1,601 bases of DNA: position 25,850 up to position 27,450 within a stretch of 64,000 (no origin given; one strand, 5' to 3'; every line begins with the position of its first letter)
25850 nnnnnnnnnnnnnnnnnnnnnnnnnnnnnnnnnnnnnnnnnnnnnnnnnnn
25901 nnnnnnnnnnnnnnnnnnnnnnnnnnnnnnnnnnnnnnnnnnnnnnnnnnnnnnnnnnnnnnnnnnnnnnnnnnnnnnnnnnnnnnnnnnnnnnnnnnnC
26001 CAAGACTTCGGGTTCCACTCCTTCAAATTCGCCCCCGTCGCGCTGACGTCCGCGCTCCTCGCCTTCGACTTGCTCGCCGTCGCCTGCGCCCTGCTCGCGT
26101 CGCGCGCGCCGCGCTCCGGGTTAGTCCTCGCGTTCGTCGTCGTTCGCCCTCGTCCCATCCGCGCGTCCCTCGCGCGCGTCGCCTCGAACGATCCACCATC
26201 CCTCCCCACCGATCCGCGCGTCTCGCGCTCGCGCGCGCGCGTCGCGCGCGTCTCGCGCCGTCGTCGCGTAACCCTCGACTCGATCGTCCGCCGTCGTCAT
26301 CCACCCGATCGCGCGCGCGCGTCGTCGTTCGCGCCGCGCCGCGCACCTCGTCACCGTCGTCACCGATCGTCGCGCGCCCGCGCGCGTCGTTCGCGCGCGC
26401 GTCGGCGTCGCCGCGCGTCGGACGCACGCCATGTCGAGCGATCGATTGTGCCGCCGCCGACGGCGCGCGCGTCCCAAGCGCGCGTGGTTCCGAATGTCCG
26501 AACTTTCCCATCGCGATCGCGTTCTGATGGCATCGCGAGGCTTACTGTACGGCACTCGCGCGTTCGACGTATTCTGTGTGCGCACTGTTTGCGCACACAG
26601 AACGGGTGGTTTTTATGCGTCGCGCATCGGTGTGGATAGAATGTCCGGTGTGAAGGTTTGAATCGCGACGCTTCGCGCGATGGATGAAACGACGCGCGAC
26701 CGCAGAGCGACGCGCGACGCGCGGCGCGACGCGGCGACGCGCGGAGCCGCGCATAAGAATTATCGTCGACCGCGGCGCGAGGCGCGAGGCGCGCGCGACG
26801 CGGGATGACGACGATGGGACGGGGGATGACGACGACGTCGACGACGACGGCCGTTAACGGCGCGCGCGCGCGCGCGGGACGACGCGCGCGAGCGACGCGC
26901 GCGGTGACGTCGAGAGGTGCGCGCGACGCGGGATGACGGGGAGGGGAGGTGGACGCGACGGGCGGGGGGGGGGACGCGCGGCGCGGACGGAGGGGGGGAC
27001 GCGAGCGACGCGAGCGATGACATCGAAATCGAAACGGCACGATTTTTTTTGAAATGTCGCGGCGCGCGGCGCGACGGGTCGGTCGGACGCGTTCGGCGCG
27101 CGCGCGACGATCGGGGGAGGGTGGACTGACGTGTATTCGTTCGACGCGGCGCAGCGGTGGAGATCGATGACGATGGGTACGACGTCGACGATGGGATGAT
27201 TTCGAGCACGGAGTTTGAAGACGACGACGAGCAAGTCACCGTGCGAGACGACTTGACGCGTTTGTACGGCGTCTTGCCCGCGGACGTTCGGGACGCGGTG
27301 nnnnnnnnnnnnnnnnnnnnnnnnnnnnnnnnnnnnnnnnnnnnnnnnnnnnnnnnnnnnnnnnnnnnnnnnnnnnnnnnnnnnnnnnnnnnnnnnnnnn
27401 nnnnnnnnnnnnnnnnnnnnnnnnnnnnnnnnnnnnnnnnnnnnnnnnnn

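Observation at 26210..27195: Unusually long, structured divergent spacer between DAHP synthase and Ycf45-like ATPase: perfect 12-bp dyad, G-runs, duplicated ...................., and a probable hidden 5' exon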

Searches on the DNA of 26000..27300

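Call 59: search_rna_families(source=window, start=26000, end=27300, threshold=evalue, max_evalue=1)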
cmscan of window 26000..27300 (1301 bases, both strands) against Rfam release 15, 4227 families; matches with E-value up to 1: 0.
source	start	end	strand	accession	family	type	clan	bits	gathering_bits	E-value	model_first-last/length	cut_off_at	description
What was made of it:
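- Tried and rejected: Rfam found no family in 26000-27300 (call 59).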
